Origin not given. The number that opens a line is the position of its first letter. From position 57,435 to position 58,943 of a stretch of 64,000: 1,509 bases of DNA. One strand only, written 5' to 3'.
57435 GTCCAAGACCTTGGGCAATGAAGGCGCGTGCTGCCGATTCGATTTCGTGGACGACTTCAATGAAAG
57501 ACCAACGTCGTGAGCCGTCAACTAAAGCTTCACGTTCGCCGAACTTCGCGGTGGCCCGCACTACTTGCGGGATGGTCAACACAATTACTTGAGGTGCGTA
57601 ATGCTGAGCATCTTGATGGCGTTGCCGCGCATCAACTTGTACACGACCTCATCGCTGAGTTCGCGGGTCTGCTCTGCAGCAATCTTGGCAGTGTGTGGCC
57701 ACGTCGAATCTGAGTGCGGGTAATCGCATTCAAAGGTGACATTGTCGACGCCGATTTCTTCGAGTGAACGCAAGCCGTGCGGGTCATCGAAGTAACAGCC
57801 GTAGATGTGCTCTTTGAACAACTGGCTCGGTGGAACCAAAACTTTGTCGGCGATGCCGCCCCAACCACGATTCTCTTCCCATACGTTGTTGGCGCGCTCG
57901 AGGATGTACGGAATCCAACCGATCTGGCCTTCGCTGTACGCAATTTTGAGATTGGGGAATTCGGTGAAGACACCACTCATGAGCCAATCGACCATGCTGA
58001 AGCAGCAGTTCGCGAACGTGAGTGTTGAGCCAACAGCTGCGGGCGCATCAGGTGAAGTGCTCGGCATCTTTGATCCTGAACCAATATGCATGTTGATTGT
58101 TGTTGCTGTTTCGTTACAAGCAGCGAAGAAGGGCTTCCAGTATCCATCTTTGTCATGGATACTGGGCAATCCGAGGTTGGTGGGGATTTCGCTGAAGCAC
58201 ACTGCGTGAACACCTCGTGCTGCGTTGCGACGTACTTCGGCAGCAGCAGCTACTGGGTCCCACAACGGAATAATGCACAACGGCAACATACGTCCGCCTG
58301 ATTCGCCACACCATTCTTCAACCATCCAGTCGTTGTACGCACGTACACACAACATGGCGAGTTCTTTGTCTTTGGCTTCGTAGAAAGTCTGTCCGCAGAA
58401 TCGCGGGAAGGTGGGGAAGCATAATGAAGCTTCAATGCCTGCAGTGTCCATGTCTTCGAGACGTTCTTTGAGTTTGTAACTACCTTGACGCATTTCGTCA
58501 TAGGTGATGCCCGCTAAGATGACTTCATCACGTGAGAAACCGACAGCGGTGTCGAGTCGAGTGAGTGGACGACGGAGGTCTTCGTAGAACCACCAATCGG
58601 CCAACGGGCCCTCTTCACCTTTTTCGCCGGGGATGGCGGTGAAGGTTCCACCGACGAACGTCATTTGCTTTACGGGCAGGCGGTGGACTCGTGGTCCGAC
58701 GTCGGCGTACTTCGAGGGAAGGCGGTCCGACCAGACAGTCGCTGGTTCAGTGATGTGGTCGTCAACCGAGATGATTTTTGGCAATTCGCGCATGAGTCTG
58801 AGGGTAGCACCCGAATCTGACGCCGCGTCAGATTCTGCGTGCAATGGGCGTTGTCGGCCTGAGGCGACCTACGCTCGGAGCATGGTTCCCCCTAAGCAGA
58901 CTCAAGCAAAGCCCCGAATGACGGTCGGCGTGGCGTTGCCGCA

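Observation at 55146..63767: Three copies of a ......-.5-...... palindrome, each in a divergent promoter of the catabolic island: a compact local regulon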

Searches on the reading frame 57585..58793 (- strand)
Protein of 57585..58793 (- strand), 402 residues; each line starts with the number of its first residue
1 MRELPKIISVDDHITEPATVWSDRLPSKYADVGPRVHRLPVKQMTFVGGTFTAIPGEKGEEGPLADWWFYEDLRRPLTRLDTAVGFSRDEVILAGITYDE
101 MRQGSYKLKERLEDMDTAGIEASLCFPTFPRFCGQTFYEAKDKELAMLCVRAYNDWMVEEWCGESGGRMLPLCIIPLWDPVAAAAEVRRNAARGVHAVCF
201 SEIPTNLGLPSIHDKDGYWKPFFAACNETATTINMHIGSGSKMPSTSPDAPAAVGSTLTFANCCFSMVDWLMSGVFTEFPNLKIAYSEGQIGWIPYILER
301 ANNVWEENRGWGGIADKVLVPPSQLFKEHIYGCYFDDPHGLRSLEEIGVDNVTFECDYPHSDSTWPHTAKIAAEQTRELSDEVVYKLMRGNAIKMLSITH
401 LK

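Call 10: search_protein_families(library=pfam, proteins=[window:57585-58793:-])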
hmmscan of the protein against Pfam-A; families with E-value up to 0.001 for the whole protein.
window:57585-58793:- (402 aa): 1 family
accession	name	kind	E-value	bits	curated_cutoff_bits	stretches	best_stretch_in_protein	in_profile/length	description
PF04909.20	Amidohydro_2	-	5e-40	138.5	26.4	1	108-396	21-287/289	Amidohydrolase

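Call 13: find_related_loci(query=window:57585-58793:-, collection=genome_contigs, flank=10000)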
Query window:57585-58793:- (402 aa) in genome_contigs; peptide patterns used: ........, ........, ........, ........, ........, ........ (x = any residue, [..] = any of these).
600 stretches matched a pattern (row limit reached: there are more); 598 encode a relative of the query (tblastn E <= 1e-3); the best 80 are kept; 80 distinct loci.
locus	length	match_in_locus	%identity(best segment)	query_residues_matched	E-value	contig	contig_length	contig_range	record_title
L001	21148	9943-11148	98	1-402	0e+0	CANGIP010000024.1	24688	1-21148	MAG: Actinobacteria bacterium isolate Jr-28jun17-93 genome assembly, contig: Jr-28jun17-C2831, whole genome shotgun sequ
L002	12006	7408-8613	98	1-402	0e+0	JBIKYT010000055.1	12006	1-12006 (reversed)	MAG: Ilumatobacteraceae bacterium isolate ME2015-10-15_3300034096_group6_bin169 Rohwer_bin30_scaffold_3542_c1, whole gen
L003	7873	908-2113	98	1-402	0e+0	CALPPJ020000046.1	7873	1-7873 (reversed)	MAG: Bifidobacterium breve isolate HRS-ES8-bin-26 genome assembly, contig: HRS-ES8-C4274, whole genome shotgun sequence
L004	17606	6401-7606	82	1-402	0e+0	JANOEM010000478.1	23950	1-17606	MAG: Actinomycetes bacterium isolate SOY_65_metabat_270 SOY_65_k141_1251925, whole genome shotgun sequence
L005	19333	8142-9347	84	1-402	0e+0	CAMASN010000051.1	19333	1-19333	MAG: Ferrithrix thermotolerans DSM 19514 isolate LH-02apr19-314 genome assembly, contig: LH-02apr19-C6068, whole genome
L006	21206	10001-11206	86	1-402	0e+0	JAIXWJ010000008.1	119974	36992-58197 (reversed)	MAG: Actinomycetes bacterium isolate D4_MAG_00014 pond_D4_MAG_00014_000000000062, whole genome shotgun sequence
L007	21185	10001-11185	69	1-398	0e+0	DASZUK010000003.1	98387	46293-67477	MAG TPA_asm: Acidimicrobiales bacterium isolate SMAG_U6102 k141_623438, whole genome shotgun sequence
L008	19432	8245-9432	68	3-401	0e+0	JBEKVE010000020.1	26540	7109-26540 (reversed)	MAG: Acidimicrobiales bacterium isolate SPRUCE 598 SPRUCE_598_20, whole genome shotgun sequence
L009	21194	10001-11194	69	1-399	0e+0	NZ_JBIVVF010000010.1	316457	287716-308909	Streptomyces sp. NPDC091266 NPDC091266_165_H5.ctg-0010, whole genome shotgun sequence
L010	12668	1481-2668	69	3-401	0e+0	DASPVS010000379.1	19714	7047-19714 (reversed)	MAG TPA_asm: Acidimicrobiales bacterium isolate SMAG_U12335 k141_486524, whole genome shotgun sequence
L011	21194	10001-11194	68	1-399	0e+0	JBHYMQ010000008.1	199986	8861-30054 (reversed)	Streptomyces sp. NPDC058864 NPDC058864_T47_D9.ctg-0008, whole genome shotgun sequence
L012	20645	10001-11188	68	1-398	0e+0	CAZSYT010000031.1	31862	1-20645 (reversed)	MAG TPA_asm: uncultured Acidimicrobiaceae bacterium isolate SRP226684_co1_176 genome assembly, contig: NODE_857_length_3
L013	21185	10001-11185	69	4-399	0e+0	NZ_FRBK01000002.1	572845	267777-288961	Streptomyces yunnanensis strain CGMCC 4.3555, whole genome shotgun sequence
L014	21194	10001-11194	69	1-399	0e+0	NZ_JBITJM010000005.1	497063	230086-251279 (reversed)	Streptomyces sp. NPDC050161 NPDC050161_53_B6.ctg-0005, whole genome shotgun sequence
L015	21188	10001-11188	69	1-398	0e+0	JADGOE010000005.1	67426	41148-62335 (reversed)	MAG: Acidimicrobiales bacterium isolate Chersky.15_37 contig-100_58, whole genome shotgun sequence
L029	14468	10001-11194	67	1-399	0e+0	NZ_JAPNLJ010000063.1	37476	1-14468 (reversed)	Streptomyces sp. H27-H1 NODE_63_length_37476_cov_23.260435, whole genome shotgun sequence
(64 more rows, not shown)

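Call 19: search_protein_families(library=pfam, proteins=[L013:1703-2638:-, L013:3447-5066:-, L013:6316-9291:-, L013:9929-11224:+, L013:11401-12363:+, L013:12433-13263:+, L013:13422-14558:+, L013:14626-16365:+, L013:16421-17932:+, L013:17997-19742:+])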
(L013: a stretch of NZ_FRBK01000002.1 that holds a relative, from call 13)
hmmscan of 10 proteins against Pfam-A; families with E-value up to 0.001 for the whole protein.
L013:1703-2638:- (311 aa): 1 family
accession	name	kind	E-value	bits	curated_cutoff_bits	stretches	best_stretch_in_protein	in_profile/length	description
PF00296.26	Bac_luciferase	-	6.3e-46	157.6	27.9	1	27-246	1-216/314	Luciferase-like monooxygenase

L013:3447-5066:- (539 aa): 2 families
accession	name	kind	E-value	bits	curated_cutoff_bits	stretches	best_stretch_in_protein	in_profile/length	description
PF00501.34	AMP-binding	-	4.1e-64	217.2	29.9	1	16-378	3-383/384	AMP-binding enzyme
PF13193.12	AMP-binding_C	-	2.4e-13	51.3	24.5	1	429-506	1-71/76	AMP-binding enzyme C-terminal domain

L013:6316-9291:- (991 aa): 9 families
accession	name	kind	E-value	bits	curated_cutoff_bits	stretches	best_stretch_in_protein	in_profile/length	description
PF03704.23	BTAD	-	7.3e-42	143.6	22.1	1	123-267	1-146/146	Bacterial transcriptional activator domain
PF00931.28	NB-ARC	-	7.7e-14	52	23.5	1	308-507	5-211/248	NB-ARC domain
PF13424.12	TPR_12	-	2.1e-13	50.7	30.1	2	784-851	7-76/77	Tetratricopeptide repeat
PF00486.34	Trans_reg_C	-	1.5e-07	31.8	26.2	1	46-101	7-61/77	Transcriptional regulatory protein, C terminal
PF13181.12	TPR_8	-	8.4e-05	22.9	25.7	0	863-889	4-30/34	Tetratricopeptide repeat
PF13374.12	TPR_10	-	9.9e-05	22.7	27.5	0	820-852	2-34/42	Tetratricopeptide repeat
PF13401.12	AAA_22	-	0.00016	22.4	27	0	327-415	9-93/130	AAA domain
PF07719.23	TPR_2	-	0.00024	21.4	27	0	860-887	1-28/34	Tetratricopeptide repeat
PF13432.12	TPR_16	-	0.00098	20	32.7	1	786-845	3-56/65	Tetratricopeptide repeat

L013:9929-11224:+ (431 aa): 1 family
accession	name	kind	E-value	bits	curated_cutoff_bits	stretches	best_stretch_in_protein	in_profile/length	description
PF04909.20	Amidohydro_2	-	1.6e-40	140.2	26.4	1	124-418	16-289/289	Amidohydrolase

L013:11401-12363:+ (320 aa): 1 family
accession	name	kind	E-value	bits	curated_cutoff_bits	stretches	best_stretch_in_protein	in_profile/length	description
PF00296.26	Bac_luciferase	-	1.7e-56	192.3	27.9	1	37-255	20-228/314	Luciferase-like monooxygenase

L013:12433-13263:+ (276 aa): 4 families
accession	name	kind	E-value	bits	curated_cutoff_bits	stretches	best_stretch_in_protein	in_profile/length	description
PF13561.12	adh_short_C2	-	2.1e-64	217.8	27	1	28-269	1-235/236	Enoyl-(Acyl carrier protein) reductase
PF00106.31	adh_short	-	2.6e-56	190.6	26.6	1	22-209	1-190/195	short chain dehydrogenase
PF08659.16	KR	-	4.2e-11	43.5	22.6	1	24-179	3-160/180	KR domain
PF23441.1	SDR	-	2.3e-05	24.4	27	1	110-268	105-254/258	SDR-like rossmann domain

L013:13422-14558:+ (378 aa): 1 family
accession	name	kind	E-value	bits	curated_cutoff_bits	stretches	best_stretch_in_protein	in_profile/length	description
PF00296.26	Bac_luciferase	-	1.9e-45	156.1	27.9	1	1-329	1-314/314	Luciferase-like monooxygenase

L013:14626-16365:+ (579 aa): 2 families
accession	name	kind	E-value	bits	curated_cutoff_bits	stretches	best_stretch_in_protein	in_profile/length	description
PF07969.17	Amidohydro_3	-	1.5e-58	199.9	29.7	1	49-549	4-468/472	Amidohydrolase family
PF01979.26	Amidohydro_1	-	2.7e-10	40.5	25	1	471-521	276-323/345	Amidohydrolase family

L013:16421-17932:+ (503 aa): 0 families

L013:17997-19742:+ (581 aa): 2 families
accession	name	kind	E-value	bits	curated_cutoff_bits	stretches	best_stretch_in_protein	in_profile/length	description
PF13520.12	AA_permease_2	-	7.6e-23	81.5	27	1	96-488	3-375/427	Amino acid permease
PF00324.27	AA_permease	-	3.9e-17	62.5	24.6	1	100-551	3-452/470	Amino acid permease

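Call 25: search_dna_similar(query=window:57585-58793:-, collection=plasmids, mode=protein, max_rows=25)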
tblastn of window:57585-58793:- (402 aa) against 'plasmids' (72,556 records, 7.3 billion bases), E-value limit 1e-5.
Records with a match: 93; places in all: 136; records where one place covers at least 80% of the query: 52.
Best place of each record, by identity: <60% 93.
By first word of the organism name: Rhodococcus 21; Sphingobium 17; Streptomyces 8; Sphingopyxis 3; Novosphingobium 3; Haladaptatus 3; Mesorhizobium 3; Sphingomonas 2; Gloeothece 2; Burkholderia 2; and 26 more.
By predicted mobility (MOB-suite, as given by PLSDB): non-mobilizable 63; mobilizable 17; conjugative 13.
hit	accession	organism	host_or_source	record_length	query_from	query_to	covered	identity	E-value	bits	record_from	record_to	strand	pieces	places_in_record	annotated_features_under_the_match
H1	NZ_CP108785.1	Embleya sp. NBC_00888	-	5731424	2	398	99%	53.4%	6e-134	430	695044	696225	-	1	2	none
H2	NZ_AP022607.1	Mycobacterium branderi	-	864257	3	401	99%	48.5%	4e-107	353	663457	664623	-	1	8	amidohydrolase family protein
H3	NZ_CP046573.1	Rhodococcus sp. WAY2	cell culture,bacterial consortium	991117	1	393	98%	46.6%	6e-103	341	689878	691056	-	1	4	amidohydrolase family protein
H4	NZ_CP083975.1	Rhodococcus rhodochrous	compost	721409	7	401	98%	43.9%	5e-97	324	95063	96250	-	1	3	amidohydrolase family protein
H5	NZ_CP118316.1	Rhodococcus sp. DK180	pure culture,crude oil-contaminated soil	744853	7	401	98%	42.1%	2e-94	316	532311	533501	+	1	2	amidohydrolase family protein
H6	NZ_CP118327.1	Rhodococcus sp. DK17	pure culture,crude oil-contaminated soil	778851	7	401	98%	42.1%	2e-94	316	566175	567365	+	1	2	amidohydrolase family protein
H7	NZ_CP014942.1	Rhodococcus sp. BH4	cell culture,sludge of membrane ...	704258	7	398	98%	41.3%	6e-92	310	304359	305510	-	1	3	amidohydrolase family protein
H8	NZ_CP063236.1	Rhodococcus qingshengii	soil,Saratov Oil Refinery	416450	6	392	96%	41.8%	3e-92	310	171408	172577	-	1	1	amidohydrolase family protein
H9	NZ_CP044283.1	Rhodococcus erythropolis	soil,rubber production plant territory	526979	6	392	96%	41.8%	3e-92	310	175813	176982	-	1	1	amidohydrolase family protein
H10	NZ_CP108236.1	Streptomyces sp. NBC_00080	-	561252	6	398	98%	40.7%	1e-88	300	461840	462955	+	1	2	amidohydrolase family protein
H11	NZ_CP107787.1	Streptomyces sp. NBC_00564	-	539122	6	398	98%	40.5%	3e-90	305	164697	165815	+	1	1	amidohydrolase family protein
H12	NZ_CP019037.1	Massilia putida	Soil,wolfram mine tailing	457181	7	394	97%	40.7%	1e-84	288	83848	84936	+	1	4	amidohydrolase family protein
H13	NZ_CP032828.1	Sphingomonas paeninsulae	whole organism,soil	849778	7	397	97%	39.9%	1e-83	285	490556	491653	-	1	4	amidohydrolase family protein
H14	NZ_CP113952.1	Rhodococcus sp. JS3073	culture,soil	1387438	6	396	97%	38.9%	1e-83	286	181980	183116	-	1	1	record has no annotation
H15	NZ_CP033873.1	Caulobacter sp. FWC26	whole organism,isolated from activated ...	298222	7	397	97%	37.7%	6e-74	257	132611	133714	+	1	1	amidohydrolase family protein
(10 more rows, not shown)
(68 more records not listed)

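Call 28: get_annotated_region(hit=H1, flank=15000)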
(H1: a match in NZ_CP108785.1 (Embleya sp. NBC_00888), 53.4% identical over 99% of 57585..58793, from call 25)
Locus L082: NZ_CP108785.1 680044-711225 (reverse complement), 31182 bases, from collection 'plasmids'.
description: Embleya sp. NBC_00888 plasmid unnamed1, complete sequence
organism: Embleya sp. NBC_00888 (NCBI taxid 2975960)
taxonomy: Bacteria; Actinomycetota; Actinomycetes; Kitasatosporales; Streptomycetaceae; Embleya; Embleya sp. NBC 00888
host: -; source: -; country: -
typing (MOB-suite, as given by PLSDB): mobilizable; relaxase MOBP
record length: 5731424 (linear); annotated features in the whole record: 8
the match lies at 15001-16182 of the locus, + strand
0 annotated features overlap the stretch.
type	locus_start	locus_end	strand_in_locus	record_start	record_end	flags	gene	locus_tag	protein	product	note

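Call 30: search_protein_families(library=ncbifam, proteins=[window:57585-58793:-], max_evalue=1e-10)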
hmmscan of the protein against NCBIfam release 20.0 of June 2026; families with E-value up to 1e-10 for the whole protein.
window:57585-58793:- (402 aa): 0 families

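Call 39: get_annotated_region(hit=H2, flank=12000)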
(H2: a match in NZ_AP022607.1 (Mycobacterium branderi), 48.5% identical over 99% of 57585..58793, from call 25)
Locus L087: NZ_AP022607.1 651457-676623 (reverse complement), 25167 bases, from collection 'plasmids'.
description: Mycobacterium branderi strain JCM 12687 plasmid pJCM12687
organism: Mycobacterium branderi (NCBI taxid 43348)
taxonomy: Bacteria; Actinomycetota; Actinomycetes; Mycobacteriales; Mycobacteriaceae; Mycobacterium; Mycobacterium branderi
host: -; source: -; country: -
typing (MOB-suite, as given by PLSDB): non-mobilizable
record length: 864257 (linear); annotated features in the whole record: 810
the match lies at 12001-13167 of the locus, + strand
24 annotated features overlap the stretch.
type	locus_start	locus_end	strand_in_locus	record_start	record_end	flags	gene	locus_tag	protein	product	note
CDS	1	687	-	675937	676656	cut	-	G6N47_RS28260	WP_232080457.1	alpha/beta hydrolase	-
CDS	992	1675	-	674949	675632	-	-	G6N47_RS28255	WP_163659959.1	TetR/AcrR family transcriptional regulator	GO:0006355 - regulation of DNA-templated transcription [Evidence IEA]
CDS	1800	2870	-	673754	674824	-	-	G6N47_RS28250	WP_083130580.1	spirocyclase AveC family protein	-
CDS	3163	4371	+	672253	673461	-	-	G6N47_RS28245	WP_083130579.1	cytochrome P450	-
CDS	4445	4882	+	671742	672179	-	-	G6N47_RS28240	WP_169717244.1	cupin domain-containing protein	-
CDS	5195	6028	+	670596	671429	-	-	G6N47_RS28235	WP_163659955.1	enoyl-CoA hydratase-related protein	-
CDS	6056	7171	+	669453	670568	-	-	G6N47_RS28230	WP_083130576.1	NDMA-dependent alcohol dehydrogenase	-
CDS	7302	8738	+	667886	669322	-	-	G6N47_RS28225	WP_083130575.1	aldehyde dehydrogenase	-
CDS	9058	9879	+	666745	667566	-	-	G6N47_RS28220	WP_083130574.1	enoyl-CoA hydratase-related protein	-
CDS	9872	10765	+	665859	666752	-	-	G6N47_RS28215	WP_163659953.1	amidohydrolase family protein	-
CDS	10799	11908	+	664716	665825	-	-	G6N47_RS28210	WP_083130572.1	zinc-binding dehydrogenase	-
CDS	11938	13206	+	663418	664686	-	-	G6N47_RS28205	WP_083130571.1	amidohydrolase family protein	-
CDS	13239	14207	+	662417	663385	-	-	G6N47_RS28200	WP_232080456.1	SDR family NAD(P)-dependent oxidoreductase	-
CDS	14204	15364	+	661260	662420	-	-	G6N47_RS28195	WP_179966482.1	thiolase domain-containing protein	-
CDS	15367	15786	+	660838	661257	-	-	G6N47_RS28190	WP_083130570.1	Zn-ribbon domain-containing OB-fold protein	-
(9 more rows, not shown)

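Call 40: get_annotated_region(hit=H3, flank=12000)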
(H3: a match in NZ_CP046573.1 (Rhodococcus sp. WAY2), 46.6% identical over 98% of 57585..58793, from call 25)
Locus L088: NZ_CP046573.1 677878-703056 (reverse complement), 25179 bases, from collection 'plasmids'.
description: Rhodococcus sp. WAY2 plasmid pRWAY01, complete sequence
organism: Rhodococcus sp. WAY2 (NCBI taxid 2663121)
taxonomy: Bacteria; Actinomycetota; Actinomycetes; Mycobacteriales; Nocardiaceae; Rhodococcus; Rhodococcus sp. WAY2
host: -; source: cell culture,bacterial consortium; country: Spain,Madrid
typing (MOB-suite, as given by PLSDB): mobilizable; relaxase MOBF,MOBP,MOBP
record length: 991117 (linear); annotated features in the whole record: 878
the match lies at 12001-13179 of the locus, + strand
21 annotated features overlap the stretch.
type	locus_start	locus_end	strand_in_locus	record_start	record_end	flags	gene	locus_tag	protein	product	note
CDS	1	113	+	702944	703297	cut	-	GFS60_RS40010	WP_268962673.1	transposase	GO:0006313 - DNA transposition [Evidence IEA]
CDS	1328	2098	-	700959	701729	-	-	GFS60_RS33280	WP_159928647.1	SDR family NAD(P)-dependent oxidoreductase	-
CDS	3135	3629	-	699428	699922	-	-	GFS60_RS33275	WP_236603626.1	DoxX family protein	-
CDS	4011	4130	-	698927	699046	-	-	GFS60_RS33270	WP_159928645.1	NAD(P)-binding protein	-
CDS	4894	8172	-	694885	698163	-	-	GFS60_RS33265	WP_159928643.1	protein kinase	GO:0006468 - protein phosphorylation [Evidence IEA]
CDS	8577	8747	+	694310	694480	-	-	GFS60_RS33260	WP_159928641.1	hypothetical protein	-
CDS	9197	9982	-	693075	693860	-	-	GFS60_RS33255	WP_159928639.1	SDR family oxidoreductase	-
CDS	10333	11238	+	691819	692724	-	-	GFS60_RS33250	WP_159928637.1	NAD(P)-dependent oxidoreductase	-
CDS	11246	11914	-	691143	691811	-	-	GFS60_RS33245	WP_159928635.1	SDR family oxidoreductase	-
CDS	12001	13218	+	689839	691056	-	-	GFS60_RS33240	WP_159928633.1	amidohydrolase family protein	-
CDS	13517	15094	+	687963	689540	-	-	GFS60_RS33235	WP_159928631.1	ABC transporter substrate-binding protein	-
CDS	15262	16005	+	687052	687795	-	-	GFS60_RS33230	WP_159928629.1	GntR family transcriptional regulator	-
CDS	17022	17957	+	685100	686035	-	-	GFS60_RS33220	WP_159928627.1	MBL fold metallo-hydrolase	-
CDS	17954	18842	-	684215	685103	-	-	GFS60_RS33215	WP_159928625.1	IS5 family transposase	-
CDS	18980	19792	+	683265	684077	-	-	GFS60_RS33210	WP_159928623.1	enoyl-CoA hydratase/isomerase family protein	-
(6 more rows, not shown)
